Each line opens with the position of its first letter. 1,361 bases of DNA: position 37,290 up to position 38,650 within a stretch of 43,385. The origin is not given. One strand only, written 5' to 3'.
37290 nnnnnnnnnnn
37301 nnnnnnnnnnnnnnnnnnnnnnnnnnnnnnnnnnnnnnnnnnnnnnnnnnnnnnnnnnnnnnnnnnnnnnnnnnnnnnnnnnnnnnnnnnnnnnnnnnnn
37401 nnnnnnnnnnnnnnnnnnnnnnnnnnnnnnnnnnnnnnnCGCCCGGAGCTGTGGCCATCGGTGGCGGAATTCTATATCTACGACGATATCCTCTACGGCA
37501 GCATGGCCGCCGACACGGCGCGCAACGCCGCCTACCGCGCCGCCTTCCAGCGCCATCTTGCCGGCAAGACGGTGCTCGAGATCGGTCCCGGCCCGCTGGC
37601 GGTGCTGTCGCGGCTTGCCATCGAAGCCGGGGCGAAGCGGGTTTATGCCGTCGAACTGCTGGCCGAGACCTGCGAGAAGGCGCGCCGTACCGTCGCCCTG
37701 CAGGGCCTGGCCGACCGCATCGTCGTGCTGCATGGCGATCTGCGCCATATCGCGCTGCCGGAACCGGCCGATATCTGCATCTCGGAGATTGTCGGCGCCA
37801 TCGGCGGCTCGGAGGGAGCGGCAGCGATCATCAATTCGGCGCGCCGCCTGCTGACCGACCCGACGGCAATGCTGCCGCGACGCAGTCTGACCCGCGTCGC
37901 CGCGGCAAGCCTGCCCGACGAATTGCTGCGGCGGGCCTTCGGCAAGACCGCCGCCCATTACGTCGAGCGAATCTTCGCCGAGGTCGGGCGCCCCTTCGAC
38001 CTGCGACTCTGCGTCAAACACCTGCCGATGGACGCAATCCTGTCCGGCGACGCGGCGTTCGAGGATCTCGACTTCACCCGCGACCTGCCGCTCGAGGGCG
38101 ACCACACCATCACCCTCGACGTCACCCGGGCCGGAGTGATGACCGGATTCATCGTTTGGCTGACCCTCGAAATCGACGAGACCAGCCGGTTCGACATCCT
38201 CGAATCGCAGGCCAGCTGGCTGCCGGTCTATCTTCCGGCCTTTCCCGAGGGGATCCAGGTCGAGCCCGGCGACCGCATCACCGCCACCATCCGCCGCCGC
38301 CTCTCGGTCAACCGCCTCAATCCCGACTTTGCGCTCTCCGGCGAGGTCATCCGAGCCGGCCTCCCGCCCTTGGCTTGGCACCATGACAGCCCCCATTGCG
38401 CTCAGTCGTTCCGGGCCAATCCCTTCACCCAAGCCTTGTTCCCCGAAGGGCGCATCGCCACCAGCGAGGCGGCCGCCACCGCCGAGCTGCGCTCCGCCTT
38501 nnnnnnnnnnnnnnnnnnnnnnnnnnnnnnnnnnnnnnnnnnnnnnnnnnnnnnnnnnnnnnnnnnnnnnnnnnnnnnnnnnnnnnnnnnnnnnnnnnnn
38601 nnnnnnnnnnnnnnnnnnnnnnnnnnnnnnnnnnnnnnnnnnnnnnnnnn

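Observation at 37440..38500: PRMT-fold methyltransferase with a double-E loop embedded in an NRPS adenylation domain.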

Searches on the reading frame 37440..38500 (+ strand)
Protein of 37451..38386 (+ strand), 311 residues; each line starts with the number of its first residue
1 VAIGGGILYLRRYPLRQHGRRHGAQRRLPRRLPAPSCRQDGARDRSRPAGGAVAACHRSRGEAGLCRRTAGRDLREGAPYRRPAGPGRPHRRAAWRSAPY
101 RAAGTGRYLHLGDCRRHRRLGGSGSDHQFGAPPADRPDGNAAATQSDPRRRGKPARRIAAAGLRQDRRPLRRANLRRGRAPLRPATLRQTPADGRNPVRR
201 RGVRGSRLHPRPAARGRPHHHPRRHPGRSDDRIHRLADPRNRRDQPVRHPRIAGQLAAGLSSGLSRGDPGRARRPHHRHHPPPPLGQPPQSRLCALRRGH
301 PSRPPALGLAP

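Call 10: find_homologous_proteins(query=window:37440-38500:+, max_evalue=0.001)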
Query window:37440-38500:+ (353 aa): 49 proteins with E <= 0.001 among 8000 candidates.
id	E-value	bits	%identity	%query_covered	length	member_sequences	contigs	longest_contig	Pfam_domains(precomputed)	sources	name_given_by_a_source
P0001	1.6e-99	352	50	95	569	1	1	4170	PF05185.23,PF13649.13,PF00550.32,PF13193.13,PF12847.14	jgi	jgi:precorrin-6B methylase 2/acyl carrier protein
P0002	2.0e-99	351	47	97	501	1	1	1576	PF05185.23,PF13649.13,PF00550.32,PF12847.14,PF08241.19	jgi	-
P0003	2.7e-97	344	48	94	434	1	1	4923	-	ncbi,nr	ncbi:MAG: hypothetical protein HY273_16605 [Gammaproteobacteria bacterium]|nr:hypothetical protein [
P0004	6.0e-90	320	50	86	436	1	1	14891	-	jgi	-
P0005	4.1e-89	318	46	96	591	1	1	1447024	PF00668.26,PF05185.23,PF00550.32,PF12847.14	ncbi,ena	-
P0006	2.1e-88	315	45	97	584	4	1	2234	PF13847.13,PF13649.13,PF00550.32,PF13193.13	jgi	jgi:acyl-CoA synthetase (AMP-forming)/AMP-acid ligase II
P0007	2.0e-87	312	45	97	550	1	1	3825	PF13847.13,PF05185.23,PF13649.13,PF00550.32,PF13193.13,PF12847.14,PF08241.19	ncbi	-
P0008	3.4e-85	305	45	95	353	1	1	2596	PF05185.23,PF13649.13,PF02475.24,PF12847.14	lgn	-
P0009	3.4e-85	305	47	95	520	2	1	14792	PF13649.13,PF00550.32,PF13193.13,PF12847.14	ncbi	ncbi:MAG: phosphopantetheine-binding protein, partial [Acidimicrobiales bacterium]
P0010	2.0e-84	302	50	93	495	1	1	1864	PF05185.23,PF00550.32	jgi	jgi:hypothetical protein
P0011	5.7e-81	291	47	86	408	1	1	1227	PF13847.13,PF13649.13,PF00550.32,PF12847.14,PF08241.19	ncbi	ncbi:MAG: hypothetical protein AUG75_18820, partial [Cyanobacteria bacterium 13_1_20CM_4_61_6]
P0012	3.0e-78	282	47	79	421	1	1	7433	PF13649.13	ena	-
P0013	5.3e-77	278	43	94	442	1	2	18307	PF18563.7,PF12847.14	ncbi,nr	ncbi:MAG: SAM-dependent methyltransferase [Magnetococcales bacterium]|nr:SAM-dependent methyltransfe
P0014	3.8e-76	275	49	78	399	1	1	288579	PF05185.23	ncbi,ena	-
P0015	7.5e-75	271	41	100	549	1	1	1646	PF13649.13,PF00501.35,PF13193.13,PF12847.14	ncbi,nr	ncbi:MAG TPA: AMP-binding protein, partial [Longimicrobiaceae bacterium]|nr:AMP-binding protein [Lon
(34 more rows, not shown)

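Call 16: find_related_loci(query=A1, collection=genome_contigs, flank=10000)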
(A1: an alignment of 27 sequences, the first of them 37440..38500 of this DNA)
Query A1 (353 aa) in genome_contigs; peptide patterns used: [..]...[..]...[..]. (x = any residue, [..] = any of these).
600 stretches matched a pattern (row limit reached: there are more); 534 encode a relative of the query (tblastn E <= 1e-3); the best 80 are kept; 80 distinct loci.
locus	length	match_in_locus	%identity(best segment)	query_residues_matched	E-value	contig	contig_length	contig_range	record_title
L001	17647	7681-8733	52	1-351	6e-120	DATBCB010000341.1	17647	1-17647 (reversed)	MAG TPA_asm: Acidobacteriaceae bacterium isolate SMAG_U5774 k141_816765, whole genome shotgun sequence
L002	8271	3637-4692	51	1-352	1e-119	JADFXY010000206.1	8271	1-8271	MAG: Deltaproteobacteria bacterium isolate nDJH2bin9 nDJH2_bin9_NODE_206_length_8271_cov_2.772839, whole genome shotgun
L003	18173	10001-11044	51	4-351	8e-117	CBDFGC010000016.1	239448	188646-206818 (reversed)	MAG: Chitinophagaceae bacterium isolate 413e2669-0194-4754-a649-15a072f65956 genome assembly, contig: contig_16, whole g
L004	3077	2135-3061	54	1-309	7e-117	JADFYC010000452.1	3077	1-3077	MAG: Deltaproteobacteria bacterium isolate nDJH6bin12 nDJH6_bin12_NODE_452_length_3077_cov_1.510508, whole genome shotgu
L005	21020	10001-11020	52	1-337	2e-112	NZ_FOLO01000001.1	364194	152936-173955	Pseudoalteromonas denitrificans DSM 6059, whole genome shotgun sequence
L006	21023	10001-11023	51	1-338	2e-112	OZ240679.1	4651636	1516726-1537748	MAG: uncultured Pseudoalteromonas sp. isolate b477293d-19e9-444a-a3ef-2e93a42cbec6 genome assembly, chromosome: 1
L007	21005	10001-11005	53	3-336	5e-111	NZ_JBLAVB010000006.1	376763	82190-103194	Rhodospirillum sp. A1_3_36 NODE_6_length_376763_cov_24.460291, whole genome shotgun sequence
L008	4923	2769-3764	48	3-334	1e-108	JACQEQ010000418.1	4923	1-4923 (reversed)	MAG: Gammaproteobacteria bacterium isolate NC_groundwater_1025_Pr1_S-0.65um_55_8 Montesol18_Sp65_coassembly_scaffold_177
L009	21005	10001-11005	53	3-334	2e-106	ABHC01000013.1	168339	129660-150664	Alpha proteobacterium BAL199 1103548001520, whole genome shotgun sequence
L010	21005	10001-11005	49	3-336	6e-105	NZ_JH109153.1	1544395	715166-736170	Methylobacter tundripaludum SV96 Mettuscaffold_2, whole genome shotgun sequence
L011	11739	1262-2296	46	1-344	1e-104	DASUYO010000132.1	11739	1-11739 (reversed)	MAG TPA_asm: Pyrinomonadaceae bacterium isolate SMAG_U1897 k141_1638938, whole genome shotgun sequence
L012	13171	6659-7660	50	4-338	6e-105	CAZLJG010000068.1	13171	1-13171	MAG TPA_asm: uncultured Solibacteraceae bacterium isolate SRP302895_co1_15 genome assembly, contig: NODE_9195_length_131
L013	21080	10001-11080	46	3-352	2e-104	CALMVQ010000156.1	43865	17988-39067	MAG TPA_asm: uncultured Scytonema sp. isolate SRR13685156_bin.26_CONCOCT_v1.1_MAG genome assembly, contig: NODE_70_lengt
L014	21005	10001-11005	52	3-334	3e-104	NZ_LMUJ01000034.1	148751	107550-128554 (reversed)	Acidisphaera sp. S103 NODE_51_length_148655_cov_8.741078, whole genome shotgun sequence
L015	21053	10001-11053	44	3-351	5e-104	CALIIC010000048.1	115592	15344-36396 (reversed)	MAG: uncultured Flavobacteriaceae bacterium isolate R3_Bin_Bin_9_sub_1 genome assembly, contig: c_000000989939, whole ge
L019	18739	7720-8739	48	1-339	4e-102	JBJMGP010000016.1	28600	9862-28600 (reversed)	MAG: Pyrinomonadaceae bacterium isolate H1_16_all_fractions_metab_conc_65_66_15 k255_522283, whole genome shotgun sequen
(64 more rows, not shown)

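Call 34: predict_structure(alignment_id=A1)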
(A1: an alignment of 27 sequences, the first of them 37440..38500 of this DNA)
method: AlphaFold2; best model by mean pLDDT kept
length: 353 residues; sequences in the alignment: 27
mean_pLDDT: 94.2   pTM: 0.91
mean pLDDT of the five models: 94.2, 93.9, 93.0, 92.4, 92.4
residues with pLDDT >= 90: 315; 70-90: 28; 50-70: 9; < 50: 1
segments of 3 or more residues with pLDDT < 50: none
pLDDT, mean of each block of 10 residues (from residue 1): 91 89 93 98 98 97 99 96 98 98 97 94 94 98 98 96 84 95 95 95 98 97 98 98 97 92 95 98 97 96 97 96 92 92 63 54
secondary structure, 60 per line:
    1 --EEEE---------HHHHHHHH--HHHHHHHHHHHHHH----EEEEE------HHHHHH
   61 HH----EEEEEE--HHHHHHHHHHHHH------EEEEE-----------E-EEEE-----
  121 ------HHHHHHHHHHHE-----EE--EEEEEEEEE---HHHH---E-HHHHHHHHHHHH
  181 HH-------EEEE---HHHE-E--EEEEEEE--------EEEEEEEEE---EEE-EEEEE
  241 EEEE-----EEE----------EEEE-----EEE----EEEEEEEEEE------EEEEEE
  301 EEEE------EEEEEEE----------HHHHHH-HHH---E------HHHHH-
elements in order: E3-6 H16-23 H26-39 E44-48 H55-62 E67-72 H75-87 E94-98 E112-115 H127-137 E148-156 H160-163 H169-182 E190-193 E205-211 E220-228 E232-234 E236-244 E250-252 E263-266 E272-274 E279-288 E295-304 E311-317 H328-333 H348-352

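Call 37: fold_search(model_id=the predicted structure, library=pdb)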
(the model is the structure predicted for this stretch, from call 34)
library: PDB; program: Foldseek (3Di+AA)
matches with E <= 10: 1982; with E <= 0.001: 1170
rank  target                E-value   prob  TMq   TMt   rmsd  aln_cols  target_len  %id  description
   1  5fqo                  1.4e-23  1.00  0.68  0.73   7.4       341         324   23  Crystal structure of M. musculus protein arginine methyltransferase PRMT6 with SAH and magnesium (released 2017-01-18)
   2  4qpp_A                2.2e-23  1.00  0.68  0.72   7.8       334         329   22  The Crystal Structure of Human HMT1 hnRNP methyltransferase-like protein 6 in complex with compound DS-421 (2-{4-[3-CH (released 2014-08-20)
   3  4qpp_B                2.4e-23  1.00  0.68  0.73   7.4       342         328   22  The Crystal Structure of Human HMT1 hnRNP methyltransferase-like protein 6 in complex with compound DS-421 (2-{4-[3-CH (released 2014-08-20)
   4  7nr4_D                2.9e-23  1.00  0.68  0.71   7.7       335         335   23  X-RAY STRUCTURE OF PRMT6 IN COMPLEX WITH indazole type inhibitor (released 2021-04-07)
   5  5fqn                  3.1e-23  1.00  0.69  0.75   7.1       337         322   24  Crystal structure of M. musculus protein arginine methyltransferase PRMT6 with SAH at 1.65 Angstroms (released 2017-01-18)
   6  6sqi                  3.1e-23  1.00  0.68  0.71   8.0       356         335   23  Crystal structure of mouse PRMT6 with C-terminal TEV cleavage site (released 2020-09-30)
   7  5lv5                  3.5e-23  1.00  0.67  0.74   6.8       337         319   24  Crystal structure of mouse PRMT6 in complex with inhibitor LH1458 (released 2017-09-20)
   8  6sq4_B                5.0e-23  1.00  0.67  0.73   6.8       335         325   24  Crystal structure of mouse PRMT6 in complex with inhibitor U2 (released 2020-09-30)
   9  4y30_B                5.0e-23  1.00  0.67  0.68   7.3       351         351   22  Crystal structure of human protein arginine methyltransferase PRMT6 bound to SAH and EPZ020411 (released 2015-04-22)
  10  6sqk_B                6.8e-23  1.00  0.68  0.72   6.8       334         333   24  Crystal structure of mouse PRMT6 with modified H7-4 peptide (released 2020-09-30)
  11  7nue_B                7.3e-23  1.00  0.67  0.74   7.0       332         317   24  Crystal structure of mouse PRMT6 in complex with inhibitor EML736 (released 2022-03-23)
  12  4c04                  7.7e-23  1.00  0.68  0.73   7.4       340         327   23  Crystal structure of M. musculus protein arginine methyltransferase PRMT6 with inhibitor (released 2014-07-30)
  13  4c03_B                7.7e-23  1.00  0.68  0.72   6.9       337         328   23  Crystal structure of M. musculus protein arginine methyltransferase PRMT6 reduced (released 2014-07-30)
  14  6p7i_D                7.7e-23  1.00  0.67  0.70   7.2       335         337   22  Crystal structure of Human PRMT6 in complex with S-Adenosyl-L-Homocysteine and YS17-117 Compound (released 2019-06-26)
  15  4c07                  8.7e-23  1.00  0.68  0.74   7.4       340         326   23  Crystal structure of M. musculus protein arginine methyltransferase PRMT6 with CaCl2 at 1.5 Angstroms (released 2014-07-30)
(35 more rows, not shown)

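Call 42: search_protein_families(library=pfam, proteins=[L010:6191-8290:+, L010:8291-10000:+, L010:10001-11200:+, L010:11201-13000:+, L010:13001-14998:+, L010:14999-16942:+], max_evalue=0.00001)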
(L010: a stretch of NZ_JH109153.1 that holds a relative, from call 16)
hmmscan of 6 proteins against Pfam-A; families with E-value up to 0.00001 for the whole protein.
L010:6191-8290:+ (700 aa): 1 family
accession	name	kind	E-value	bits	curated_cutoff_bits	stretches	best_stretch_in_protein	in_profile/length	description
PF00501.34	AMP-binding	-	1.2e-44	153.2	29.9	1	207-592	15-384/384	AMP-binding enzyme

L010:8291-10000:+ (570 aa): 2 families
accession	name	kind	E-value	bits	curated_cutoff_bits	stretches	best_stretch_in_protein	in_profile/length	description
PF08659.16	KR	-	1.3e-16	61.5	22.6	1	282-447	2-162/180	KR domain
PF21394.3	Beta-ketacyl_N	-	3e-11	43.6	26.9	1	102-217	23-148/170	Beta-ketoacyl synthase-like, N-terminal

L010:10001-11200:+ (400 aa): 4 families
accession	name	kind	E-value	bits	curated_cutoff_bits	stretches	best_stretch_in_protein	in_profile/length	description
PF13649.12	Methyltransf_25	-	2.8e-08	34.8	27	1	43-140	1-97/97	Methyltransferase domain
PF05185.22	PRMT5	-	1.3e-07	32.1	22.9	1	8-143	39-171/171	PRMT5 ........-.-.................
PF08241.18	Methyltransf_11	-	1e-06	29.7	21.2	1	44-143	1-94/95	Methyltransferase domain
PF13847.12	Methyltransf_31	-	5.2e-06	26.6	27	1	40-143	4-108/145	Methyltransferase domain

L010:11201-13000:+ (600 aa): 6 families
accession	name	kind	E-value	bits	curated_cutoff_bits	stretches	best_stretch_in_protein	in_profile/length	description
PF00109.32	ketoacyl-synt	-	1.3e-73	248.2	20.8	1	87-347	3-252/252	Beta-ketoacyl synthase, N-terminal domain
PF02801.28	Ketoacyl-synt_C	-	4.6e-42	143.2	20.8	1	355-473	1-118/119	Beta-ketoacyl synthase, C-terminal domain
PF22621.2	CurL-like_PKS_C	-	6.2e-23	81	27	1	539-600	1-62/64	CurL-like, PKS C-terminal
PF16197.11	KAsynt_C_assoc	-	3e-19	69.9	33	1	476-587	1-107/111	Ketoacyl-synthetase C-terminal extension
PF00550.31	PP-binding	-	1.4e-11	44.9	20.8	1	3-56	12-67/67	Phosphopantetheine attachment site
PF22336.2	RhiE-like_linker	-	5.6e-10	39.5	27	1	543-599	2-57/67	RhiE-like, KS-MAT linker domain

L010:13001-14998:+ (666 aa): 3 families
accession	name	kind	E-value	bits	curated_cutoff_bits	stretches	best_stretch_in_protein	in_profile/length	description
PF00698.26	Acyl_transf_1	-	1.5e-62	212.4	32.7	1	29-343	2-316/319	Acyl transferase domain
PF14765.12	PS-DH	-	5.7e-26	91.5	23.7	1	521-666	4-157/166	Polyketide synthase dehydratase N-terminal domain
PF21089.3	PKS_DH_N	-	3.1e-24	85.3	27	1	391-491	2-102/103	Polyketide synthase dehydratase domain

L010:14999-16942:+ (648 aa): 5 families
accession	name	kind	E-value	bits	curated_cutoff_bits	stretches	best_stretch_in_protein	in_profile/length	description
PF08659.16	KR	-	1.4e-69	234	22.6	1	254-431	1-179/180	KR domain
PF00106.31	adh_short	-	2e-18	67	26.6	1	257-418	4-166/195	short chain dehydrogenase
PF13561.12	adh_short_C2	-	1.4e-16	61.2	27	1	264-414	7-156/236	Enoyl-(Acyl carrier protein) reductase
PF21394.3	Beta-ketacyl_N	-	9.3e-14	51.8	26.9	1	41-214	2-166/170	Beta-ketoacyl synthase-like, N-terminal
PF00550.31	PP-binding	-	4.1e-10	40.2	20.8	1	535-600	3-67/67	Phosphopantetheine attachment site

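Call 46: search_dna_similar(query=window:37440-38500:+, collection=plasmids, mode=protein, max_rows=30)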
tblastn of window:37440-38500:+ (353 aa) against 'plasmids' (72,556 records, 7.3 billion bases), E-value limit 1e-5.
Records with a match: 9; places in all: 9; records where one place covers at least 80% of the query: 9.
Best place of each record, by identity: <60% 9.
By first word of the organism name: Streptomyces 7; Tistrella 1; Nostoc 1.
By predicted mobility (MOB-suite, as given by PLSDB): non-mobilizable 7; conjugative 1; mobilizable 1.
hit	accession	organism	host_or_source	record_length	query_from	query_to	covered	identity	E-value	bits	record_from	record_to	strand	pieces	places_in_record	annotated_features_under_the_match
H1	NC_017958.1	Tistrella mobilis KA081020-065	-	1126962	1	336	95%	46.9%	9e-67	234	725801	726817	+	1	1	record has no annotation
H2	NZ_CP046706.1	Nostoc sp. ATCC 53789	-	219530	3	339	95%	46.2%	2e-75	259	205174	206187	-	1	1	non-ribosomal peptide synthetase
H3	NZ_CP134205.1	Streptomyces sp. BB1-1-1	bumble bee,whole organism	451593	1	337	95%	37.0%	5e-42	163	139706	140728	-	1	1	class I SAM-dependent methyltransferase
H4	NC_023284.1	Streptomyces sp. F2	-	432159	1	342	97%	36.0%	3e-37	149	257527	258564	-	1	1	class I SAM-dependent methyltransferase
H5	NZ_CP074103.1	Streptomyces mirabilis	fresh creek bank soil, topsoil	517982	1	335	95%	36.3%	2e-36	147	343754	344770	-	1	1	class I SAM-dependent methyltransferase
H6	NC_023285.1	Streptomyces sp. F8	-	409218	1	335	95%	36.0%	8e-36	145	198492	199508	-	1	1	class I SAM-dependent methyltransferase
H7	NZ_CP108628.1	Streptomyces xanthophaeus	-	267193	1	335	95%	35.1%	1e-34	142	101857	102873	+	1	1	class I SAM-dependent methyltransferase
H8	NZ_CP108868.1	Streptomyces sp. NBC_00829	-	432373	1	334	89%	36.6%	2e-29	155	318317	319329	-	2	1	class I SAM-dependent methyltransferase | hypothetical protein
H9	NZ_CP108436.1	Streptomyces sp. NBC_01281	-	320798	4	337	85%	34.3%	3e-27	148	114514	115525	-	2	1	hypothetical protein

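Call 47: get_annotated_region(hit=H1, flank=9000)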
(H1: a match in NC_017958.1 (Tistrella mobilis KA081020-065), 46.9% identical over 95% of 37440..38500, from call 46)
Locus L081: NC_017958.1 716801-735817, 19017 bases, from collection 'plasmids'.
description: Tistrella mobilis KA081020-065 plasmid pTM3, complete sequence
organism: Tistrella mobilis KA081020-065 (NCBI taxid 1110502)
taxonomy: Bacteria; Pseudomonadota; Alphaproteobacteria; Geminicoccales; Geminicoccaceae; Tistrella; Tistrella mobilis; Tistrella mobilis KA081020-065
host: -; source: -; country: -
typing (MOB-suite, as given by PLSDB): conjugative; replicon rep_cluster_10; relaxase MOBH; mating-pair formation MPF_G
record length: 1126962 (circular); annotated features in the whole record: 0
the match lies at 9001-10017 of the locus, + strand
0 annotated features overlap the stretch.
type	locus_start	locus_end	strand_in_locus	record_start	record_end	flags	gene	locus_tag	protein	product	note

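Call 48: get_annotated_region(hit=H2, flank=15000)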
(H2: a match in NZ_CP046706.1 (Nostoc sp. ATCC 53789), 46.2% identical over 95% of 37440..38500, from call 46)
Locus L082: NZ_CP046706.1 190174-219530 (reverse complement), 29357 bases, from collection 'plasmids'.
description: Nostoc sp. ATCC 53789 plasmid pNsp_c, complete sequence
organism: Nostoc sp. ATCC 53789 (NCBI taxid 76335)
taxonomy: Bacteria; Cyanobacteriota; Cyanophyceae; Nostocales; Nostocaceae; Nostoc; Nostoc sp. ATCC 53789
host: -; source: -; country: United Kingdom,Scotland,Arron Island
typing (MOB-suite, as given by PLSDB): non-mobilizable; replicon rep_cluster_317; mating-pair formation MPF_T
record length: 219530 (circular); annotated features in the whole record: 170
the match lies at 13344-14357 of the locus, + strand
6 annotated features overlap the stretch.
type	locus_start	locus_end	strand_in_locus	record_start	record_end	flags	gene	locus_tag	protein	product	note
CDS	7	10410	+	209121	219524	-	-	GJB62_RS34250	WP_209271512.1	type I polyketide synthase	-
CDS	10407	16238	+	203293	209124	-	-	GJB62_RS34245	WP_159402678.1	non-ribosomal peptide synthetase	-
CDS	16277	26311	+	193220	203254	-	-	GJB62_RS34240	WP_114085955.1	SDR family NAD(P)-dependent oxidoreductase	-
CDS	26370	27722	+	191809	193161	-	-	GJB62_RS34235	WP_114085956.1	cytochrome P450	-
CDS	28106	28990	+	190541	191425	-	-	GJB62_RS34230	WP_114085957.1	TauD/TfdA family dioxygenase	-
CDS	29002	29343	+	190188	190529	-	panD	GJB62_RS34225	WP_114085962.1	aspartate 1-decarboxylase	GO:0015940 - pantothenate biosynthetic process [Evidence IEA]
